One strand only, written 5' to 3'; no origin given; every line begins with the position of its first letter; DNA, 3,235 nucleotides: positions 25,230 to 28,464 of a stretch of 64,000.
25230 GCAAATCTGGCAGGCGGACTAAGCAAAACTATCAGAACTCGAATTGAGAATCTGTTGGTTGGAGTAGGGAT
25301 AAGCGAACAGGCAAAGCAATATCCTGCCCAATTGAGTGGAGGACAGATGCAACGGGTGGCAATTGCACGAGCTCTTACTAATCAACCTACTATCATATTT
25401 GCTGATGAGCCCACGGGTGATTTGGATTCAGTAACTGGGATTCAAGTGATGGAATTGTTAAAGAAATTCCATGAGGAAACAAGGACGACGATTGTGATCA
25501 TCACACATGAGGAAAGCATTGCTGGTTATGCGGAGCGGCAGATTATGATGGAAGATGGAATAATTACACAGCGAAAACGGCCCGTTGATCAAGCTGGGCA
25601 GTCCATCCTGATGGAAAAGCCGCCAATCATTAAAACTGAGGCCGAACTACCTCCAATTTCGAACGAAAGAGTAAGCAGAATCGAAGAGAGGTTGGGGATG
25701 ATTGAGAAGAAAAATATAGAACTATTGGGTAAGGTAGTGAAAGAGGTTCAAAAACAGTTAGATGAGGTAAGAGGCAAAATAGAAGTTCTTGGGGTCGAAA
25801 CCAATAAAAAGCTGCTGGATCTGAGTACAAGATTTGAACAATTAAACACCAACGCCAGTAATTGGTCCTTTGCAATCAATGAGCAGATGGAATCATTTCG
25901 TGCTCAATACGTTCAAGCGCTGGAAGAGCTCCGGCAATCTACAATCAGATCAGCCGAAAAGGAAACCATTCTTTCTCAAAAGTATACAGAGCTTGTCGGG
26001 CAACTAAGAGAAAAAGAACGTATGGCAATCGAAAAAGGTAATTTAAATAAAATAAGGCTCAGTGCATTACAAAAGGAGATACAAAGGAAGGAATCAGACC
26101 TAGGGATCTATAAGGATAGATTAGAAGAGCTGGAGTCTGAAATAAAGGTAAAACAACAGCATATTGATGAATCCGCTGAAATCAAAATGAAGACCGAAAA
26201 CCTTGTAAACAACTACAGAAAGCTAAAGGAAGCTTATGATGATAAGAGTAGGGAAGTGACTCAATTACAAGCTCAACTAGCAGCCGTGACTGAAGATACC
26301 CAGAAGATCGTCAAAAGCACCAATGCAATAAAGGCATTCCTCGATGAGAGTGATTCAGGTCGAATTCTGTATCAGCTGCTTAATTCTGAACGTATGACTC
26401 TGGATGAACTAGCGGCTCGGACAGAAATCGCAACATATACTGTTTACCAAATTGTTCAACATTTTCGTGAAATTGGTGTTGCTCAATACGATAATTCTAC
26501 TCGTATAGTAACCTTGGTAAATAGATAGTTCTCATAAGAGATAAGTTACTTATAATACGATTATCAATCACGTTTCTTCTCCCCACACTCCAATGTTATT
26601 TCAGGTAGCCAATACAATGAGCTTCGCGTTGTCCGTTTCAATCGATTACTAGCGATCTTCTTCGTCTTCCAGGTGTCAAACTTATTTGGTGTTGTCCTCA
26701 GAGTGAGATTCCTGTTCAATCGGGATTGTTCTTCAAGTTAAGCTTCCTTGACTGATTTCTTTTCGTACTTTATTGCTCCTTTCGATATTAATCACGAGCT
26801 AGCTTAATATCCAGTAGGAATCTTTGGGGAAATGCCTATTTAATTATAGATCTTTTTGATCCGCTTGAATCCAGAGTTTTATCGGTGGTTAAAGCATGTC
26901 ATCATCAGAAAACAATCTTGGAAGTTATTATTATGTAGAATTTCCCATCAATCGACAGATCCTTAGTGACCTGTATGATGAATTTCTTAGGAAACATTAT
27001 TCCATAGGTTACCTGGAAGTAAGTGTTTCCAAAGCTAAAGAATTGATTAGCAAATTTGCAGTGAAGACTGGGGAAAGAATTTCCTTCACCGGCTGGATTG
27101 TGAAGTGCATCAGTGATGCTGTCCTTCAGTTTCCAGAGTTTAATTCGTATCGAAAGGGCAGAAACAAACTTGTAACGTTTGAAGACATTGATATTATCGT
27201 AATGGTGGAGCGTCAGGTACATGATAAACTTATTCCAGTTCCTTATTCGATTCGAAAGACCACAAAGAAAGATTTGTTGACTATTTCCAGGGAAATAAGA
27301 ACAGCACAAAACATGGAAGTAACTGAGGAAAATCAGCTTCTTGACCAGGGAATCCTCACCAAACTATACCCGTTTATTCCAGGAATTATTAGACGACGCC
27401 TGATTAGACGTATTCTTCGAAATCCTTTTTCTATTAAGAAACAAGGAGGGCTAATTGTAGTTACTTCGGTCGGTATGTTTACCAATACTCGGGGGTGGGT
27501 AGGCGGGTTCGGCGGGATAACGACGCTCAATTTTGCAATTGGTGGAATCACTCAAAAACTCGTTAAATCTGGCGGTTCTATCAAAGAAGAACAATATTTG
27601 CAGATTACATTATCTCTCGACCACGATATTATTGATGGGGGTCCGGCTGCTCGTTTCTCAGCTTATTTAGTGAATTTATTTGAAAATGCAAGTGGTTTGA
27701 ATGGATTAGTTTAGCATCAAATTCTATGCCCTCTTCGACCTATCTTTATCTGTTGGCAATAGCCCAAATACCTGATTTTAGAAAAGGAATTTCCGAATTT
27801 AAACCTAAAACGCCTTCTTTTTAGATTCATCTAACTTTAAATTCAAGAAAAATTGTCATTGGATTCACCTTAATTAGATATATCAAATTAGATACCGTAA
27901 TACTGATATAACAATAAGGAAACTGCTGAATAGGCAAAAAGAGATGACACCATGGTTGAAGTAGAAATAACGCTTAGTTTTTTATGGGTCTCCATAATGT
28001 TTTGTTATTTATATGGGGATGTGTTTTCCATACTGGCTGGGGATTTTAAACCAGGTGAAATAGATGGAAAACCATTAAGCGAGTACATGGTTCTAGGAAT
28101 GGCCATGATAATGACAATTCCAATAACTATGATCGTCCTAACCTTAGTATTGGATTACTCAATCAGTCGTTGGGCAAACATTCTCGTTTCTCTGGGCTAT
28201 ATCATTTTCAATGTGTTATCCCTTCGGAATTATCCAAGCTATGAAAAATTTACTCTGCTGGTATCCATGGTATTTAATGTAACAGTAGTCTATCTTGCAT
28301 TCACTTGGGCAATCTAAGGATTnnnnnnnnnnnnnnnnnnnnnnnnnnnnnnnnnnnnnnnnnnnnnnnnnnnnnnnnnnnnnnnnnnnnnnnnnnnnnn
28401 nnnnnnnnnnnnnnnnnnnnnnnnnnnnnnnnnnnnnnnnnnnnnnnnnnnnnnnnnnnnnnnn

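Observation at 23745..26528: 927-aa ABC ATPase fused to an unknown N-terminal domain, a coiled coil of about 230 aa and a C-terminal winged helix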

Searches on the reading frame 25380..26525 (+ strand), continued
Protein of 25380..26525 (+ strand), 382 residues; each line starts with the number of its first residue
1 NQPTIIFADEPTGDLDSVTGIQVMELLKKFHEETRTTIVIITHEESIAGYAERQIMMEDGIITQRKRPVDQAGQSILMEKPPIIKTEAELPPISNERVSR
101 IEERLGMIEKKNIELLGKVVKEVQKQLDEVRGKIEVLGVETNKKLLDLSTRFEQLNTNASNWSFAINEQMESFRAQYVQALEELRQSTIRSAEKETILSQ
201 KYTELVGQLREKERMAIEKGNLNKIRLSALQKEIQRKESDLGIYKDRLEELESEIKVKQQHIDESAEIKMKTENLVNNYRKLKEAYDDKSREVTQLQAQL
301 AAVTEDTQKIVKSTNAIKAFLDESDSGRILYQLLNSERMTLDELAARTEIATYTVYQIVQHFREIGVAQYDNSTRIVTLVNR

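Call 46: find_related_loci(query=A4, collection=genome_contigs, flank=6000)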
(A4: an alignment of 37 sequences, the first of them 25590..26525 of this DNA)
Query A4 (312 aa) in genome_contigs; peptide patterns used: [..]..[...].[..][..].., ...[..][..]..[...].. (x = any residue, [..] = any of these).
73 stretches matched a pattern; 22 encode a relative of the query (tblastn E <= 1e-3); 22 distinct loci.
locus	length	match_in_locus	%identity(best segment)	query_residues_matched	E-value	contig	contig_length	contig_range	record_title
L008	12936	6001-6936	83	1-312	3e-171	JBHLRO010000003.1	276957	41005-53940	MAG: Candidatus Thorarchaeota archaeon isolate TM1M.79 TM1M.79@32, whole genome shotgun sequence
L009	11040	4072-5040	59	3-312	4e-112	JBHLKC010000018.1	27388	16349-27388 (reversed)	MAG: Candidatus Hodarchaeota archaeon isolate DZ1B.236 DZ1B.236@4176, whole genome shotgun sequence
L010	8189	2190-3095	52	2-305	2e-91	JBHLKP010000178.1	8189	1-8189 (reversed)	MAG: Candidatus Hodarchaeota archaeon isolate DZ1M.117 DZ1M.117@40112, whole genome shotgun sequence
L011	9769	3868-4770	50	15-312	2e-85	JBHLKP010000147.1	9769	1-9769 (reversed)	MAG: Candidatus Hodarchaeota archaeon isolate DZ1M.117 DZ1M.117@30204, whole genome shotgun sequence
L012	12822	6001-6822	46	38-311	2e-74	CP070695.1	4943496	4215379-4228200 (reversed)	MAG: Candidatus Heimdallarchaeota archaeon isolate bin6 chromosome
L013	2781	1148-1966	47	38-310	2e-74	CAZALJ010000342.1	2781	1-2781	MAG TPA_asm: uncultured archaeon isolate SRP239594_co1_179 genome assembly, contig: NODE_36011_length_2781_cov_7.708731,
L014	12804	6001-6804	47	38-305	2e-73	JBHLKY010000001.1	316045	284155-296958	MAG: Candidatus Hermodarchaeota archaeon isolate DZ1M.253 DZ1M.253@35, whole genome shotgun sequence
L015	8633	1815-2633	47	38-310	8e-73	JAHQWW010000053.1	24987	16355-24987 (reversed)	MAG: Candidatus Hodarchaeota archaeon isolate WORE3 WOR324_NODE_174_length_24987_cov_4.03513_ID_347, whole genome shotgu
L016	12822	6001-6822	46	38-311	2e-72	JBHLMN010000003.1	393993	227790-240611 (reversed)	MAG: Promethearchaeota archaeon isolate DZ2M.341 DZ2M.341@16, whole genome shotgun sequence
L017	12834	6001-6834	44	28-305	3e-71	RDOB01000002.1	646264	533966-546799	MAG: Candidatus Heimdallarchaeota archaeon isolate SZ_4_bin2.246 NODE_2_length_646264_cov_10.194352, whole genome shotgu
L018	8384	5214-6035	45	38-311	5e-70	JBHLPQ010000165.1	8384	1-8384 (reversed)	MAG: Promethearchaeota archaeon isolate H2S.126 H2S.126@9803, whole genome shotgun sequence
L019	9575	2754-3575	47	38-311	3e-68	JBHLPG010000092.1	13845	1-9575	MAG: Promethearchaeota archaeon isolate DZ3S.51 DZ3S.51@14251, whole genome shotgun sequence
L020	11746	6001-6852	43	28-311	1e-66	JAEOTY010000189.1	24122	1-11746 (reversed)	MAG: Candidatus Hodarchaeota archaeon isolate YT5_056 k127_21406208, whole genome shotgun sequence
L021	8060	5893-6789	40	5-304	4e-65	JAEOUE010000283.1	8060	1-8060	MAG: Candidatus Hodarchaeum mangrovi isolate FT_5_011 k127_57347724, whole genome shotgun sequence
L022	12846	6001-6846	41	28-309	4e-61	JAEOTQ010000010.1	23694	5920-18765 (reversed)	MAG: Candidatus Hodarchaeota archaeon isolate YT2_065 k127_2061363, whole genome shotgun sequence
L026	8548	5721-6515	41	38-309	1e-56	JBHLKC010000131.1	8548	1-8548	MAG: Candidatus Hodarchaeota archaeon isolate DZ1B.236 DZ1B.236@31540, whole genome shotgun sequence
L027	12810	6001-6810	39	38-310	1e-47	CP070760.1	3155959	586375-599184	MAG: Candidatus Heimdallarchaeota archaeon isolate bin272 chromosome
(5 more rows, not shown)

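Call 67: search_protein_families(library=padloc, proteins=[window:25590-26525:+, P0125], max_evalue=0.01)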
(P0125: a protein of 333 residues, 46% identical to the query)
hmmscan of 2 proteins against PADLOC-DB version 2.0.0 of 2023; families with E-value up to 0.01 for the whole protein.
window:25590-26525:+ (312 aa): 4 families
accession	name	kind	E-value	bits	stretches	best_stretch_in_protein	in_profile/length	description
PDLC03868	LmuB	-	0.00013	18.4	1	25-255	224-458/1035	-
PDLC01850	CARF3--CARF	-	0.0028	15.5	1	234-298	123-189/209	-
PDLC00551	JetC2|JetC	-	0.006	12.4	1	41-246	748-1017/1365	DUF3584 domain; MukB-like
PDLC00006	DruC1|DruC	-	0.0064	13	0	176-254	168-250/626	Unknown function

P0125 (333 aa): 5 families
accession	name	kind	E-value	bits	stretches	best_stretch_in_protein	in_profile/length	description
PDLC00581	JetC3|JetC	-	3.1e-05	20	1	13-270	801-1060/1473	DUF3584 domain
PDLC01850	CARF3--CARF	-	0.0001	20.3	1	259-321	125-190/209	-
PDLC01044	Csa3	-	0.00015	19.7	1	276-325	136-183/194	Type I-A associated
PDLC02756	PbeC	-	0.0015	15.6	1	8-270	231-490/643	PbeC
PDLC00551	JetC2|JetC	-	0.0016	14.3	1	19-272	741-1035/1365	DUF3584 domain; MukB-like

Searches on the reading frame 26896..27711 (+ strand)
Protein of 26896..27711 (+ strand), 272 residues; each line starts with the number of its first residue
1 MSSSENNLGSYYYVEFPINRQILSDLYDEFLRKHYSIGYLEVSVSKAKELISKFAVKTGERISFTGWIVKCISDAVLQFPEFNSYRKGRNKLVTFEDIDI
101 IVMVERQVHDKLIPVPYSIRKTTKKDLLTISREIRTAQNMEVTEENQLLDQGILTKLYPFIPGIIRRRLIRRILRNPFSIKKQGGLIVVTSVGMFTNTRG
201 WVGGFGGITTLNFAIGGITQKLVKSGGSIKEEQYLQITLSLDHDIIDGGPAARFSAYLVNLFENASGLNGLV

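Call 3: search_protein_families(library=pfam, proteins=[window:26896-27711:+], max_evalue=0.01)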
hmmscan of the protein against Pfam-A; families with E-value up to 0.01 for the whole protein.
window:26896-27711:+ (272 aa): 1 family
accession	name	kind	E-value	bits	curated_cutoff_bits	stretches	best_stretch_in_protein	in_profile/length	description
PF00198.28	2-oxoacid_dh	-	7.1e-18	65.3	23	2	42-138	36-132/232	2-oxoacid dehydrogenases acyltransferase (catalytic domain)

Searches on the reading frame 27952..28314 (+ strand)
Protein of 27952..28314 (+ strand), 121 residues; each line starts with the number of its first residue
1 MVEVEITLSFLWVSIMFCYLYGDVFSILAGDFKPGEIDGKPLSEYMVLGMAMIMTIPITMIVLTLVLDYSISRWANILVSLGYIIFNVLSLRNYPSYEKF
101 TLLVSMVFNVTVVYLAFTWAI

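Call 3: search_protein_families(library=pfam, proteins=[window:27952-28314:+], max_evalue=0.01)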
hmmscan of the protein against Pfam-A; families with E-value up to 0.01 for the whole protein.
window:27952-28314:+ (121 aa): 1 family
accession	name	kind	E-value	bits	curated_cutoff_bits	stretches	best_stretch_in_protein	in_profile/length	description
PF19851.4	DUF6326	-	4.3e-10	40.5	24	1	7-119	13-130/135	Family of unknown function (DUF6326)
